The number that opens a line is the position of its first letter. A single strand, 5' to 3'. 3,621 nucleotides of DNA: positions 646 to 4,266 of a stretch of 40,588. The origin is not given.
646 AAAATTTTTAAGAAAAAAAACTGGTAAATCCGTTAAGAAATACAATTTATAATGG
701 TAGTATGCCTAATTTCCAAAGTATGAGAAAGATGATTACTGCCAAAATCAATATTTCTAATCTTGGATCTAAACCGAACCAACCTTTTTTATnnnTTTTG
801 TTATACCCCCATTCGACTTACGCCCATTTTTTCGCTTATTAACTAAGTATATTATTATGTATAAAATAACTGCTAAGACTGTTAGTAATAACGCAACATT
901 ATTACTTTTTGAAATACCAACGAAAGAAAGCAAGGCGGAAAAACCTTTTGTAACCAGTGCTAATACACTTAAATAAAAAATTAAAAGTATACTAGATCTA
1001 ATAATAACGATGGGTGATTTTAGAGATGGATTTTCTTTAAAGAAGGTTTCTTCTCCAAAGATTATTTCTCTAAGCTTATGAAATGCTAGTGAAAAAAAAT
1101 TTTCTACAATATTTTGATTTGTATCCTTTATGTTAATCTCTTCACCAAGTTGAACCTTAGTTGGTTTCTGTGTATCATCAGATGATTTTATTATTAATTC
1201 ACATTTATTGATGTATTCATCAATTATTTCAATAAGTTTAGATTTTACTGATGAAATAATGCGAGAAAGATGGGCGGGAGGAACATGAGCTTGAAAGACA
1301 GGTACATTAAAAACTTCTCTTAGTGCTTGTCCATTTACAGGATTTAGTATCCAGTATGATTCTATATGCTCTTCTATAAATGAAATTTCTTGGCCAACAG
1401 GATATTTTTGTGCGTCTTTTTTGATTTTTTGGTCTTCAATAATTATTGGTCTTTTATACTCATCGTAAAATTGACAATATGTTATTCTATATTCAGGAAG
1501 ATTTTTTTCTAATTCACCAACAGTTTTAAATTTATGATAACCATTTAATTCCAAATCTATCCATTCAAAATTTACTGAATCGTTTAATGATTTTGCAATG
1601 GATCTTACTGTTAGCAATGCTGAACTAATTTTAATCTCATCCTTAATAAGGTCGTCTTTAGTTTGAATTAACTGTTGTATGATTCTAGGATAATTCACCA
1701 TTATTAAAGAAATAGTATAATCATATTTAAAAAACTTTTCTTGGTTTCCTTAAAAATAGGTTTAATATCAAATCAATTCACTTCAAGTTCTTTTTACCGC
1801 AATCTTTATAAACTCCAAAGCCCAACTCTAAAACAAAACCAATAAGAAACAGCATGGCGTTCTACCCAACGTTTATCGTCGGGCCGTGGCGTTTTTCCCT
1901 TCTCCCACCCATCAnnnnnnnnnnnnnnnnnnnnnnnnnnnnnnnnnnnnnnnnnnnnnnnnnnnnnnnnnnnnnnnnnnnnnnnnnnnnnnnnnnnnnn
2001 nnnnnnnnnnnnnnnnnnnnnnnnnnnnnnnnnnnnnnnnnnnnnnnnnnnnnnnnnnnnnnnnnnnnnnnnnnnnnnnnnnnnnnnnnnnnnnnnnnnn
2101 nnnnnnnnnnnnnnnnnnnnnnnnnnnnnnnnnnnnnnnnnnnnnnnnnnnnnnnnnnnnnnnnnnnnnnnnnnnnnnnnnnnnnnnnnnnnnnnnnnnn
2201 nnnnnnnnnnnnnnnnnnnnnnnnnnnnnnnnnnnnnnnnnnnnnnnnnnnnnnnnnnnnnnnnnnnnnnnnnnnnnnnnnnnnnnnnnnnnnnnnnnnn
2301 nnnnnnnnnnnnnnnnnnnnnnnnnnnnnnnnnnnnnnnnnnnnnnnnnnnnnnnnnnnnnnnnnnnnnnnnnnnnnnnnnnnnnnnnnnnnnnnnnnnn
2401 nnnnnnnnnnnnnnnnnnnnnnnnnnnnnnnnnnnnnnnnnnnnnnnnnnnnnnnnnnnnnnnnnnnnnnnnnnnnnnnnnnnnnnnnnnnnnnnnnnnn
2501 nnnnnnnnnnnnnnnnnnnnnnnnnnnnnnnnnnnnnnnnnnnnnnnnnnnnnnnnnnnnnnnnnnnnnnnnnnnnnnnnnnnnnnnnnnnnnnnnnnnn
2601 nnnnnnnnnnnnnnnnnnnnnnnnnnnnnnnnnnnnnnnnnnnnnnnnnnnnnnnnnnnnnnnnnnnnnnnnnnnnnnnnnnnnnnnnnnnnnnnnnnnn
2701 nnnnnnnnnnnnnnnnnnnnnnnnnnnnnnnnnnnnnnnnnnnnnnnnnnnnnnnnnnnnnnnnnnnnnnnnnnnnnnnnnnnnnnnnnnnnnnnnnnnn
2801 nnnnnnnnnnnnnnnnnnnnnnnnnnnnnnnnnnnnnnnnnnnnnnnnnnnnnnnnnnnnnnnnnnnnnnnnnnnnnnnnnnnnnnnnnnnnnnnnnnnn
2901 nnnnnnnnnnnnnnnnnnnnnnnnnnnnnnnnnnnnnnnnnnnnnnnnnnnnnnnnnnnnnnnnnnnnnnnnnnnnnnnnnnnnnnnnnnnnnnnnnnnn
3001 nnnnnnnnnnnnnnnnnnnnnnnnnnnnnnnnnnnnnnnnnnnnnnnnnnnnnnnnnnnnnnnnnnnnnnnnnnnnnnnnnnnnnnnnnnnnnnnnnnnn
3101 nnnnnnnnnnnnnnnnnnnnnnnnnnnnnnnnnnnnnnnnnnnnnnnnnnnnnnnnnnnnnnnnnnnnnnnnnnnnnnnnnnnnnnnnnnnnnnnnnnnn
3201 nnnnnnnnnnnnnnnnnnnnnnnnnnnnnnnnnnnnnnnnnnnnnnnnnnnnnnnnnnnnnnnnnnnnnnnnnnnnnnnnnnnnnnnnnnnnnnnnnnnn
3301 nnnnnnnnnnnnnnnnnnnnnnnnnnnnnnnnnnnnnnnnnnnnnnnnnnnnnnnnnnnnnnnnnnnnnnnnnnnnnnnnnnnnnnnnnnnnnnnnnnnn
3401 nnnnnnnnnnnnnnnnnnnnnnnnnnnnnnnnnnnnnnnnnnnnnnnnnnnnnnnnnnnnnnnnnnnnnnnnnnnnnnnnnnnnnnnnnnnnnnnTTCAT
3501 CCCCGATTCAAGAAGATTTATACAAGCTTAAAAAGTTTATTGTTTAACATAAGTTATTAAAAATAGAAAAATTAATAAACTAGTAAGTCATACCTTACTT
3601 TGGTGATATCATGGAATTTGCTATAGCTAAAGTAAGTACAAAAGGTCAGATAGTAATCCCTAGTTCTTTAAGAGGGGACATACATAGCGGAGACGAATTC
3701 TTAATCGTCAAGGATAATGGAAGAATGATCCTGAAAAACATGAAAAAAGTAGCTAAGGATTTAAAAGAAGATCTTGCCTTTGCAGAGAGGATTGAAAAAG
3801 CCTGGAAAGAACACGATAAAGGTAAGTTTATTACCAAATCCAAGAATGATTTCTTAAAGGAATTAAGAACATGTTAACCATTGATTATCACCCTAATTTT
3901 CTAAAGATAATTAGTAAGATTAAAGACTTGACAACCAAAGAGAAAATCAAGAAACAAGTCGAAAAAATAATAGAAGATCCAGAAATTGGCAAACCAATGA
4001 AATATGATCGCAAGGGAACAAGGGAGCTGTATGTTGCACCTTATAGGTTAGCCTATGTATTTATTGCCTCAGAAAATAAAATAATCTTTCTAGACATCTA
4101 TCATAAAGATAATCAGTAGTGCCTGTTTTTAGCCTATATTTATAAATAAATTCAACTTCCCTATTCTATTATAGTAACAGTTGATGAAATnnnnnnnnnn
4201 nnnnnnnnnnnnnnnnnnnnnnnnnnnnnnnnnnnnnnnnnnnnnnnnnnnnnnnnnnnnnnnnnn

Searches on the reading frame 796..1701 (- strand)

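Call 14: search_protein_families(library=ncbifam, proteins=[window:796-1701:-], max_evalue=0.01)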
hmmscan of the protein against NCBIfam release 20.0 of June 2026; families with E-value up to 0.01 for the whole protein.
window:796-1701:- (302 aa): 0 families

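Call 34: search_protein_families(library=pfam, proteins=[window:796-1701:-], max_evalue=0.001)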
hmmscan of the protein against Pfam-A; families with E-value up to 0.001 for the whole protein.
window:796-1701:- (302 aa): 1 family
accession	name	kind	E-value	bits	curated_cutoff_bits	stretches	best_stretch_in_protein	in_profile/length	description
PF18864.6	AbiTii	-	9.9e-16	58.9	27.6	1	16-160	8-160/189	AbiTii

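Call 81: search_protein_families(library=padloc, proteins=[window:796-1701:-], max_evalue=0.01)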
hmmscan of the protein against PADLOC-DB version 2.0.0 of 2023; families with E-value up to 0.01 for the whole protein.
window:796-1701:- (302 aa): 1 family
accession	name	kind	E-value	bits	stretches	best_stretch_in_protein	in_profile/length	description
PDLC02334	AbiTii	-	7.1e-18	63.6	1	16-160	8-157/185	AbiTii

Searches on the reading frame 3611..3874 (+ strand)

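Call 4: search_protein_families(library=pfam, proteins=[window:3611-3874:+], max_evalue=1)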
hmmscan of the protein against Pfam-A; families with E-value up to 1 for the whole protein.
window:3611-3874:+ (88 aa): 3 families
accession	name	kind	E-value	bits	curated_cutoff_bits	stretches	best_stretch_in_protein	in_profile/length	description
PF04014.23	MazE_antitoxin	-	4.1e-06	27.1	24.7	1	5-46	1-45/48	Antidote-toxin recognition MazE, bacterial antitoxin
PF18357.7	DtxR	-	0.0034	18.1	25.9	1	22-63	39-79/79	Diphteria toxin repressor SH3 domain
PF03775.22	MinC_C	-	0.14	12.6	33.2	1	6-29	28-51/102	Septum formation inhibitor MinC, C-terminal domain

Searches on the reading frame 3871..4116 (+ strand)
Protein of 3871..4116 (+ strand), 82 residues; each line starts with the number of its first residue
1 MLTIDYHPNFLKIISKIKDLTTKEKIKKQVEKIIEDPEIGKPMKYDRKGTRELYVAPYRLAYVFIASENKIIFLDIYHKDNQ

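Call 4: search_protein_families(library=pfam, proteins=[window:3871-4116:+], max_evalue=1)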
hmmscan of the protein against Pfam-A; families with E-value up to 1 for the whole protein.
window:3871-4116:+ (82 aa): 4 families
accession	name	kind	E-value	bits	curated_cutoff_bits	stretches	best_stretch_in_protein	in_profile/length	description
PF05016.21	ParE_toxin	-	3.9e-08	34.2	23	1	5-80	2-86/89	ParE toxin of type II toxin-antitoxin system, parDE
PF15781.12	ParE-like_toxin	-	3.2e-06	27.4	28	1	7-81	4-81/87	ParE-like toxin of type II bacterial toxin-antitoxin system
PF12299.13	DUF3627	-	0.041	14.4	20.9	1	2-28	65-91/93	Protein of unknown function (DUF3627)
PF11305.13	DUF3107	-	0.11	13.3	27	1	21-70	20-67/73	Protein of unknown function (DUF3107)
